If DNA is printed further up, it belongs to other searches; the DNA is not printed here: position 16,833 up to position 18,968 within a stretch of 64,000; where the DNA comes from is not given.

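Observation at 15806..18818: CapK-like adenylating enzyme fused to a C-terminal ParB/sulfiredoxin-like domain, co-operonic with a HisC/CobD-like PLP enzyme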

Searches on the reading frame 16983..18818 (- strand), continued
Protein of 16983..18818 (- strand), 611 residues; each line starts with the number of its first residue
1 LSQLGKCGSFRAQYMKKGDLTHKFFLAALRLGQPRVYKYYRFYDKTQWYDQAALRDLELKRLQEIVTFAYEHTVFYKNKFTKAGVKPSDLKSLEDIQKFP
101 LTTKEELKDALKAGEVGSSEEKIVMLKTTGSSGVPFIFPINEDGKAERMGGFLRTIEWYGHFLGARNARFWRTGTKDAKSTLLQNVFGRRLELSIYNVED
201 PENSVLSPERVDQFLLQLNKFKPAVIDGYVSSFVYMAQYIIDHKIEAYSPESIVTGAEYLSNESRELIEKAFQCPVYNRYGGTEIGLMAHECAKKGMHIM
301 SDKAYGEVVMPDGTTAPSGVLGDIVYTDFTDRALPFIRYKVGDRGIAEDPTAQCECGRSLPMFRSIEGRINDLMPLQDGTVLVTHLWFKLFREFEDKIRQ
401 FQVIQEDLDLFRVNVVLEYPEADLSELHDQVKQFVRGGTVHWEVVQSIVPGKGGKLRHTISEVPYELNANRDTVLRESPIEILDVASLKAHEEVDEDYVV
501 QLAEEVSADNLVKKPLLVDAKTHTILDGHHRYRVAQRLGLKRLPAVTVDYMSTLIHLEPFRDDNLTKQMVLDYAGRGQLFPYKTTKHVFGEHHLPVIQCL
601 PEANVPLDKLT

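Call 59: find_encoding_contigs(protein=P0016, flank=7000, max_places=1)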
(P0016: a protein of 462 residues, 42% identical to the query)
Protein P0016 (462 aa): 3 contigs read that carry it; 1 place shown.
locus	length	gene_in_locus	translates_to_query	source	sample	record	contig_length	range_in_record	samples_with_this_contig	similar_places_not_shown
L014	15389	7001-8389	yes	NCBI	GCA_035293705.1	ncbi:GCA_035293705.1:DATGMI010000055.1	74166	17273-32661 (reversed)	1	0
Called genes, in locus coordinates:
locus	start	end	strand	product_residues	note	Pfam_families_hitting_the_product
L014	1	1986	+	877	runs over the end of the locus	PF13191:AAA_16, PF08281:Sigma70_r4_2 (faint), PF00196:GerE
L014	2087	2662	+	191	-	PF11716:MDMPI_N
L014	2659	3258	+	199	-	PF03795:YCII (faint)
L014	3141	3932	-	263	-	PF00106:adh_short, PF08659:KR, PF13561:adh_short_C2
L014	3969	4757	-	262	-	-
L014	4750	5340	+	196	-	PF02698:DUF218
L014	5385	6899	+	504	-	PF01943:Polysacc_synt, PF13440:Polysacc_synt_3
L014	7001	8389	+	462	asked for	-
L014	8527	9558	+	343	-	PF01522:Polysacc_deac_1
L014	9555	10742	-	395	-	-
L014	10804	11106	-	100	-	-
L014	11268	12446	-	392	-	PF00155:Aminotran_1_2, PF01041:DegT_DnrJ_EryC1 (weak)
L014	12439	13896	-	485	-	PF01425:Amidase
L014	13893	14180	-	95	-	PF02686:GatC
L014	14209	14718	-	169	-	-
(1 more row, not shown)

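Call 70: find_related_loci(query=window:16983-18818:-, collection=genome_contigs, flank=8000)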
Query window:16983-18818:- (611 aa) in genome_contigs; peptide patterns used: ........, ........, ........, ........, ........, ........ (x = any residue, [..] = any of these).
34 stretches matched a pattern, but none encodes a relative of the query by tblastn (E <= 1e-3).

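Call 73: find_related_loci(query=A2, collection=genome_contigs, flank=8000)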
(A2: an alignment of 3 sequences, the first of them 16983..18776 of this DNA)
Query A2 (597 aa) in genome_contigs; peptide patterns used: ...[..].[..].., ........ (x = any residue, [..] = any of these).
117 stretches matched a pattern; 1 encode a relative of the query (tblastn E <= 1e-3); 1 distinct loci.
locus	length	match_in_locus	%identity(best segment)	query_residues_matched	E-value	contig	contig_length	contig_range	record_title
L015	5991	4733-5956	32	7-420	7e-70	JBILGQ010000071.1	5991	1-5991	MAG: Candidatus Marinamargulisbacteria bacterium isolate ME2016-09-28_3300042471_group7_bin20 Rohwer_bin1465_scaffold_16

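Call 74: find_related_loci(query=A2, collection=metagenome_contigs, flank=8000)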
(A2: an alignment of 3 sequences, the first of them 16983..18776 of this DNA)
Query A2 (597 aa) in metagenome_contigs; peptide patterns used: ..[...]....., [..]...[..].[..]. (x = any residue, [..] = any of these).
270 stretches matched a pattern; 3 encode a relative of the query (tblastn E <= 1e-3); 3 distinct loci.
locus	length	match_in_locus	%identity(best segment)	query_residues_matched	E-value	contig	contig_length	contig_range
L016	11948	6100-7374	27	25-449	4e-46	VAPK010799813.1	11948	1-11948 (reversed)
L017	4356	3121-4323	27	11-414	7e-42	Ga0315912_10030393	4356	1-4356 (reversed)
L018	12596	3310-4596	27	21-449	1e-40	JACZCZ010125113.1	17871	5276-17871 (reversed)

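Call 75: find_encoding_contigs(protein=P0008, flank=8000, max_places=2)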
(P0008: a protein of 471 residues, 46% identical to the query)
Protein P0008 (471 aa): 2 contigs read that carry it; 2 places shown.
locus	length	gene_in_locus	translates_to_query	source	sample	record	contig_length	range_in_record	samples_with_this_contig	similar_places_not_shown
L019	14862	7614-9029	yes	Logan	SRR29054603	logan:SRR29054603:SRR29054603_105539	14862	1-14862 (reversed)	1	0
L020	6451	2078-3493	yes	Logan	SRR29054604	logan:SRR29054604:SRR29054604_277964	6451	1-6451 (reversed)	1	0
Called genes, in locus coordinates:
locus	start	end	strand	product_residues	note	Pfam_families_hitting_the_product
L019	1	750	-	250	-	?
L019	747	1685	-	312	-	PF02388:FemAB (weak), PF13480:Acetyltransf_6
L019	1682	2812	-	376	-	PF02350:Epimerase_2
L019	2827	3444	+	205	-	PF13489:Methyltransf_23, PF01209:Ubie_methyltran, PF03848:TehB (weak), PF05175:MTS, PF13847:Methyltransf_31, PF08241:Methyltransf_11, PF08242:Methyltransf_12, PF13649:Methyltransf_25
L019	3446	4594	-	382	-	PF03102:NeuB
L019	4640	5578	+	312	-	PF00535:Glycos_transf_2, PF10111:Glyco_tranf_2_2 (weak)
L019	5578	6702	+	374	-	PF13439:Glyco_transf_4, PF20706:GT4-conflict, PF00534:Glycos_transf_1, PF13692:Glyco_trans_1_4, PF13524:Glyco_trans_1_2 (weak)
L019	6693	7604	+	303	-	PF13489:Methyltransf_23, PF08241:Methyltransf_11 (weak), PF13649:Methyltransf_25 (faint), PF13847:Methyltransf_31 (faint), PF03848:TehB (weak), PF08242:Methyltransf_12 (weak)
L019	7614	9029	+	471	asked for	PF27533:CapK_C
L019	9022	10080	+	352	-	PF00155:Aminotran_1_2, PF00266:Aminotran_5 (faint)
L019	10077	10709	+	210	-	PF12710:HAD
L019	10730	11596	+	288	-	PF08003:Methyltransf_9, PF13489:Methyltransf_23, PF05175:MTS, PF07021:MetW, PF13847:Methyltransf_31, PF08241:Methyltransf_11, PF08242:Methyltransf_12, PF13649:Methyltransf_25, +2 more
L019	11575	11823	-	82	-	-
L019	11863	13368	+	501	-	-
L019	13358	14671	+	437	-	PF09913:DUF2142, PF13231:PMT_2 (weak)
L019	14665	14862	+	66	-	?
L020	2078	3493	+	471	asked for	PF27533:CapK_C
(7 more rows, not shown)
